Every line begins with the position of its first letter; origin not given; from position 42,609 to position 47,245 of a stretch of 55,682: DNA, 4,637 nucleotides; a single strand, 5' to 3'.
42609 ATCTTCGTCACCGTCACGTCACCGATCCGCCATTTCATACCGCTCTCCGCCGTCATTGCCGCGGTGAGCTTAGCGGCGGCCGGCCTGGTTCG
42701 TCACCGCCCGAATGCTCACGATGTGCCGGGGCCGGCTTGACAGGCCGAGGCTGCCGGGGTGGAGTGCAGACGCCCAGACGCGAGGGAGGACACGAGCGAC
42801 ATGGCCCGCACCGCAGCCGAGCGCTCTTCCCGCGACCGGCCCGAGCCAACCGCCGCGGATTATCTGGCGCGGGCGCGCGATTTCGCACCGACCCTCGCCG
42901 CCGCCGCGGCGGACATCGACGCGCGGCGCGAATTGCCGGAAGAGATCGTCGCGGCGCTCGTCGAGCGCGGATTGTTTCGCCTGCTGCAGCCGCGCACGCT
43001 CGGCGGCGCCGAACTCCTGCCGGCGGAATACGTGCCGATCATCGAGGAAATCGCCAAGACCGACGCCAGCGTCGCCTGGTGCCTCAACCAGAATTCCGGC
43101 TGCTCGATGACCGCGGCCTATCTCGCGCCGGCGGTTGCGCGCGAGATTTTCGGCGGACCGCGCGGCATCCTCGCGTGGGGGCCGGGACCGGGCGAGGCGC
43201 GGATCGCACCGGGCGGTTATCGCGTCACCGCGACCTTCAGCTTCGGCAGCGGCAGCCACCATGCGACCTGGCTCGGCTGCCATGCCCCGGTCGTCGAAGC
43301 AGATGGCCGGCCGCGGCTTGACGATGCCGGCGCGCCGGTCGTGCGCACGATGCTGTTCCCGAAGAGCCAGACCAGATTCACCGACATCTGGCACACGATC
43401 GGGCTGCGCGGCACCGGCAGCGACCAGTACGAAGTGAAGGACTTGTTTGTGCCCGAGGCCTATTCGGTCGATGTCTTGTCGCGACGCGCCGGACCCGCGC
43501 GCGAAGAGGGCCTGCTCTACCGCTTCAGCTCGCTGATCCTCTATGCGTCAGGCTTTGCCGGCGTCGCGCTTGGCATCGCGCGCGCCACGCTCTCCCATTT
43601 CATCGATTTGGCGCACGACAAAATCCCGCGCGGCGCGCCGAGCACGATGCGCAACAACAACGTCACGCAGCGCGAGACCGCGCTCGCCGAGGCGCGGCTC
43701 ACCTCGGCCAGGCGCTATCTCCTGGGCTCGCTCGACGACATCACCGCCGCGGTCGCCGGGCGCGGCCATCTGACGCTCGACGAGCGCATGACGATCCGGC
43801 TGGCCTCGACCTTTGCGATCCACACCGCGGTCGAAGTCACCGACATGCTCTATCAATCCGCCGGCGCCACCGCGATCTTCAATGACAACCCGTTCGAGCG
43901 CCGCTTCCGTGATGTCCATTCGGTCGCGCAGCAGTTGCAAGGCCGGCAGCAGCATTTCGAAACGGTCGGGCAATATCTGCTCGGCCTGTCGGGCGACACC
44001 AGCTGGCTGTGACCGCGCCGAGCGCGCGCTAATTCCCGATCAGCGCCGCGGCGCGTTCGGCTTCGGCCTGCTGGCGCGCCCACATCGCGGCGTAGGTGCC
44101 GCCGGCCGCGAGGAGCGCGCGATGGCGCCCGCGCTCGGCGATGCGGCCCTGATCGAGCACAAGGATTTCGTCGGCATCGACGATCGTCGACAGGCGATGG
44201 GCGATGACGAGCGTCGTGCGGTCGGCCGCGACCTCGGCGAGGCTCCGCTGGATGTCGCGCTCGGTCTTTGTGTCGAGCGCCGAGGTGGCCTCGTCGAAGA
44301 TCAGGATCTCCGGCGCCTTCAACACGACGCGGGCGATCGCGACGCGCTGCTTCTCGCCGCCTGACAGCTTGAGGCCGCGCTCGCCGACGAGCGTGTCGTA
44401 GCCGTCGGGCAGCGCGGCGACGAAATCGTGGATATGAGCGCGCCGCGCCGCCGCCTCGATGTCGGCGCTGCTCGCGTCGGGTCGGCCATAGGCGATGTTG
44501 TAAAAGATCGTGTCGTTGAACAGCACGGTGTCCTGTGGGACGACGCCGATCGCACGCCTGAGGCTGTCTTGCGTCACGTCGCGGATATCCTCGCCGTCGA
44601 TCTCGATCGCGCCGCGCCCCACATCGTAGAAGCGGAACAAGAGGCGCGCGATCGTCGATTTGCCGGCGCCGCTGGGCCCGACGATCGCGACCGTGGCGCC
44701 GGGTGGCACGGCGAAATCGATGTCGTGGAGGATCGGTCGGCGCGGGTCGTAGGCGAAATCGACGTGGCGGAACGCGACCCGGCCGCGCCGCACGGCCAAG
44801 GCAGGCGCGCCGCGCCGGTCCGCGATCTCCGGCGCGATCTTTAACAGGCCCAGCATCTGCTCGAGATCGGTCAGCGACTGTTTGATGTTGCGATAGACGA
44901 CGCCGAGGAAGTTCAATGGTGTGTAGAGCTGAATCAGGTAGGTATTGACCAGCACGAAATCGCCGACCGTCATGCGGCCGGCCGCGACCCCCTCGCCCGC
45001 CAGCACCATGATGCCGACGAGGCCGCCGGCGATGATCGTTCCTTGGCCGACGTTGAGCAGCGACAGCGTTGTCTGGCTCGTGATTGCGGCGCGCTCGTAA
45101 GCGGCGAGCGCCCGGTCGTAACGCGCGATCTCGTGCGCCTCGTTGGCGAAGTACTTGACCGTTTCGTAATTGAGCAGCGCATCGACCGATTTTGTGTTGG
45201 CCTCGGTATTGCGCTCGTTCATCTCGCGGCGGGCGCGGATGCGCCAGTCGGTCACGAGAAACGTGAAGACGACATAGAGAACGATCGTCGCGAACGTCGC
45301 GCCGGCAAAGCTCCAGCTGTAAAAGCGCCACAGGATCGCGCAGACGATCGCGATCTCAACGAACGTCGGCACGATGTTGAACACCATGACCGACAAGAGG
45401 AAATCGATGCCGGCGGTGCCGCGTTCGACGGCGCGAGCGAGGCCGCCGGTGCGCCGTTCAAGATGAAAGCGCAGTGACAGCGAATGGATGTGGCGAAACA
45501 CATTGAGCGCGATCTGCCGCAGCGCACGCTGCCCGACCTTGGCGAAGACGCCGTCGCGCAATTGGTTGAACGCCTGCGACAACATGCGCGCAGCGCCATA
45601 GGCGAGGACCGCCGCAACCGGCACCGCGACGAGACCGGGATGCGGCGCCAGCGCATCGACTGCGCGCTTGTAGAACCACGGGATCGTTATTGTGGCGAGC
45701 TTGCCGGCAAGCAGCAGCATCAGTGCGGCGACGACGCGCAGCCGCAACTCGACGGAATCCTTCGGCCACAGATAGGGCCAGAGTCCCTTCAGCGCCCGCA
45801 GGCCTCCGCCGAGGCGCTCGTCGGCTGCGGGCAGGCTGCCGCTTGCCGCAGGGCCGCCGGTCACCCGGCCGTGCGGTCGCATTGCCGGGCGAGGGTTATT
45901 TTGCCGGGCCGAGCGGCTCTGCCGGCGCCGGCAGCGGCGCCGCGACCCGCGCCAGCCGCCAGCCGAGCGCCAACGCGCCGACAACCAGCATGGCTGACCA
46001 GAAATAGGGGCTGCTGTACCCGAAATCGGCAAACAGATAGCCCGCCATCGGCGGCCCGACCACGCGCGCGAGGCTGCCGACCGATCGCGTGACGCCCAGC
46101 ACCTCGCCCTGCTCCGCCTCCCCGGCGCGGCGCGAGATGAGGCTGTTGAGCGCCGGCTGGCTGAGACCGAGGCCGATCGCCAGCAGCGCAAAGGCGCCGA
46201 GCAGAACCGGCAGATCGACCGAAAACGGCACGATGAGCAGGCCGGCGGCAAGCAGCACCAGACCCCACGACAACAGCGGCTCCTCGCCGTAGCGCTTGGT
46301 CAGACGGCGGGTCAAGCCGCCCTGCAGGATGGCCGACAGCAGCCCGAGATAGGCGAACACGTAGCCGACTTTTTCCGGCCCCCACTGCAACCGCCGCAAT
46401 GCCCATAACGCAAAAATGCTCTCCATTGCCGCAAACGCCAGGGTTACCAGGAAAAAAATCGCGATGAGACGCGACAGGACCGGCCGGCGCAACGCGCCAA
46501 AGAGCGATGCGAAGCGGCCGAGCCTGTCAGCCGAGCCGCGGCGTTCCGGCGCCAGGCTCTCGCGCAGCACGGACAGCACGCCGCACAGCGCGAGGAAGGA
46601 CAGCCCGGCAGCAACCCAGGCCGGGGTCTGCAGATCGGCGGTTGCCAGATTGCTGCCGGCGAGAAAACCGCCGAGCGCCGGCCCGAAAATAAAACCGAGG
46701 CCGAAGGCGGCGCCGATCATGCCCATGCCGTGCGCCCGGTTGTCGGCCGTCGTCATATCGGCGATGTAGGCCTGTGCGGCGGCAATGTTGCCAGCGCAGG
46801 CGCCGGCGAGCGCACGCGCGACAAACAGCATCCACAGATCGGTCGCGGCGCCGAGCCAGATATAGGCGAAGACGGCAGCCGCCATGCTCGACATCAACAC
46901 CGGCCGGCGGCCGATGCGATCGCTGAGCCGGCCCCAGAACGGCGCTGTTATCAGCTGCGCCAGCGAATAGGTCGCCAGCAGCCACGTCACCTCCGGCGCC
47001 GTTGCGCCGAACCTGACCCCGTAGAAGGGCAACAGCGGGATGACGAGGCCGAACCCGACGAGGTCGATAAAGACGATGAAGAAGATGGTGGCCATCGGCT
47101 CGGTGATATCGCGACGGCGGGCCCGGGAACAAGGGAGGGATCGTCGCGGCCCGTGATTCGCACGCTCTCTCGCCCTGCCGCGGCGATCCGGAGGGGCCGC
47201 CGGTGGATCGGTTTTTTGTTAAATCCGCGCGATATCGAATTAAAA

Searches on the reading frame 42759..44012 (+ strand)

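Call 17: search_protein_families(library=pfam, proteins=[window:42759-44012:+], max_evalue=0.0001)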
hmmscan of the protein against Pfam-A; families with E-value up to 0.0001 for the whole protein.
window:42759-44012:+ (417 aa): 3 families
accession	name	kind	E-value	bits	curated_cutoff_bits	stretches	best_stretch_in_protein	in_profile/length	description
PF08028.16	Acyl-CoA_dh_2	-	2.6e-26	92.9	22.7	1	265-391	2-128/134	Acyl-CoA dehydrogenase, C-terminal domain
PF02771.21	Acyl-CoA_dh_N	-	1.9e-10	41.6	22.9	1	36-117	8-90/113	Acyl-CoA dehydrogenase, N-terminal domain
PF00441.29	Acyl-CoA_dh_1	-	6.2e-05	23.6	22.4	1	267-388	19-130/150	Acyl-CoA dehydrogenase, C-terminal domain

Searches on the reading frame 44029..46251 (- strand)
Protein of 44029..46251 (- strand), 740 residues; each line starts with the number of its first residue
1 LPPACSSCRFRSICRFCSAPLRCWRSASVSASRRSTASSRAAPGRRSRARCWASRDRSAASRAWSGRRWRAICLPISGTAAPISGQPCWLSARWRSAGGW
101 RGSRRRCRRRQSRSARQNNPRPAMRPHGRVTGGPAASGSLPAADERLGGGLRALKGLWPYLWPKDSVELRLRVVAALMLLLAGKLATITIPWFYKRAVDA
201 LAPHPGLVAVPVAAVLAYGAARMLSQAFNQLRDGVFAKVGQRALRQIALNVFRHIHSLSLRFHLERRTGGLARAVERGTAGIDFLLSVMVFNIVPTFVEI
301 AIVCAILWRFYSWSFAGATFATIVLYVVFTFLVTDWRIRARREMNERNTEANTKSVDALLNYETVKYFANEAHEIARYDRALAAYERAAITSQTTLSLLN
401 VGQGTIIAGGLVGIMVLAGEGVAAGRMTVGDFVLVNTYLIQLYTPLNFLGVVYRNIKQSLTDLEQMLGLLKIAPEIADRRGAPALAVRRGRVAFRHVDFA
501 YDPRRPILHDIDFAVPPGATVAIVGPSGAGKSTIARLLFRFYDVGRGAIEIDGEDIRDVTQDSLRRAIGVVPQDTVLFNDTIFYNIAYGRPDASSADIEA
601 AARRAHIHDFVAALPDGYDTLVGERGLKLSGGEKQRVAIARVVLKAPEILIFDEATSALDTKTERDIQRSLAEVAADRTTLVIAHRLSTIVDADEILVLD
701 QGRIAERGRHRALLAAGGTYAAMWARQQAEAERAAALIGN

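Call 17: search_protein_families(library=pfam, proteins=[window:44029-46251:-], max_evalue=0.0001)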
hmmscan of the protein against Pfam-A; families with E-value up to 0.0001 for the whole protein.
window:44029-46251:- (740 aa): 3 families
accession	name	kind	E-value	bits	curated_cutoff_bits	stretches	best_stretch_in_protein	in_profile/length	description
PF00664.28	ABC_membrane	-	2.6e-40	139.3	28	1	174-446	2-274/274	ABC transporter transmembrane region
PF00005.33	ABC_tran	-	1.2e-32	113.8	25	1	508-657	1-137/137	ABC transporter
PF02463.25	SMC_N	-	3.2e-06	27.2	40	0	573-698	135-210/220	RecF/RecN/SMC N terminal domain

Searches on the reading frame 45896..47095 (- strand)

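Call 17: search_protein_families(library=pfam, proteins=[window:45896-47095:-], max_evalue=0.0001)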
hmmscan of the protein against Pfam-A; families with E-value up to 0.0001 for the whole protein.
window:45896-47095:- (399 aa): 4 families
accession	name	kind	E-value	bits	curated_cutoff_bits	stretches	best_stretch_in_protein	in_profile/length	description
PF07690.21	MFS_1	-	6.2e-68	229.7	33.4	2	4-343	1-342/347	Major Facilitator Superfamily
PF12832.13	MFS_1_like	-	1.6e-16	60.8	25.2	2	2-146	215-362/373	MFS_1 like family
PF13347.12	MFS_2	-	1.3e-14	54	27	2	134-362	150-388/427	MFS/sugar transport protein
PF00083.30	Sugar_tr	-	3.6e-11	43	22.3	1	35-180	47-194/452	Sugar (and other) transporter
